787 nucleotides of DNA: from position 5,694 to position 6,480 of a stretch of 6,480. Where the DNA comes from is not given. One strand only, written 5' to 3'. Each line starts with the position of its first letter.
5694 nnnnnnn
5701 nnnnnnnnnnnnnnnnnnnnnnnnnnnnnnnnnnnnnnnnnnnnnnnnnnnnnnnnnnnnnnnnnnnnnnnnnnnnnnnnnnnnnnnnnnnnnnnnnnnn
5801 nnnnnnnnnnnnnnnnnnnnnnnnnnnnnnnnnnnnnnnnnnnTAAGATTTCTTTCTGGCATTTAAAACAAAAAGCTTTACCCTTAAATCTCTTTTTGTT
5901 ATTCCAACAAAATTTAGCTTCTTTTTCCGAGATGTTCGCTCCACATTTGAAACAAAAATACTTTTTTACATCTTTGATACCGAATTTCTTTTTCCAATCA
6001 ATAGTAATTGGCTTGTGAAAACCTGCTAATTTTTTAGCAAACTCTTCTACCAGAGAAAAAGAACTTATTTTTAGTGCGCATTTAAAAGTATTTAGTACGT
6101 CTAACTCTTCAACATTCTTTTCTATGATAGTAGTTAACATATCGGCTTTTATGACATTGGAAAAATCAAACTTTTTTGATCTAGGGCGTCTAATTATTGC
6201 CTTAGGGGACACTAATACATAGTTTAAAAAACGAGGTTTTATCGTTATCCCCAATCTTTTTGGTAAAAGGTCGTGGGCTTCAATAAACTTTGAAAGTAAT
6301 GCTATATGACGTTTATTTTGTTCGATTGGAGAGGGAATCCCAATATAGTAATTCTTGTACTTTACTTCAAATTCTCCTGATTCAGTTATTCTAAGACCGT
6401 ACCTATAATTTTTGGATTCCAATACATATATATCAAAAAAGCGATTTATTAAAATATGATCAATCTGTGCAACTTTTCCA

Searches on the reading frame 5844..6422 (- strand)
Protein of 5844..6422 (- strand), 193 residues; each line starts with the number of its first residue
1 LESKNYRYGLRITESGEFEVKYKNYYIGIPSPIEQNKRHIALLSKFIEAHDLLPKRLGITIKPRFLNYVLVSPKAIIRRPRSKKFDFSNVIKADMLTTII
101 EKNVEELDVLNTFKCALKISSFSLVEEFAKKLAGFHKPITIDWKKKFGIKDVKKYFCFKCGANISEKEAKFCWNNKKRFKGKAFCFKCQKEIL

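Call 3: search_protein_families(library=pfam, proteins=[window:5844-6422:-], max_evalue=1)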
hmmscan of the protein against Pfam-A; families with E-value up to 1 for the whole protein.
window:5844-6422:- (193 aa): 5 families
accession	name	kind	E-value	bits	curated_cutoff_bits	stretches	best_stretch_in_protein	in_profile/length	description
PF08378.17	NERD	-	7.9e-05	23.6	22.1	1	2-50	53-96/111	Nuclease-related domain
PF11682.14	Zn_ribbon_11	-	0.079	13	24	0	171-192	7-28/37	Probable zinc-ribbon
PF09649.15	CHZ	-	0.26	11.2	23.3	1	72-89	10-30/34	Histone chaperone domain CHZ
PF13240.11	Zn_Ribbon_1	-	0.43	10.9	25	1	156-172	1-16/23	zinc-ribbon domain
PF12773.13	DZR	-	0.52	11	27.3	0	155-188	13-44/45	Double zinc ribbon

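Call 4: search_protein_families(library=ncbifam, proteins=[window:5844-6422:-], max_evalue=1)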
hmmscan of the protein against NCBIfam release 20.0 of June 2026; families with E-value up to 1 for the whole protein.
window:5844-6422:- (193 aa): 1 family
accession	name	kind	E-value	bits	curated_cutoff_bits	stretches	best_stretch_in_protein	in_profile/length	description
NF043028.1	T4SS_AnkX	equivalog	0.05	11.7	1400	1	93-142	532-579/938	Dot/Icm T4SS effector AnkN/AnkX/LegA8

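Call 21: search_protein_families(library=padloc, proteins=[window:5844-6422:-], max_evalue=1)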
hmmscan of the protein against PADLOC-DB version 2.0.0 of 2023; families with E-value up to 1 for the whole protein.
window:5844-6422:- (193 aa): 0 families
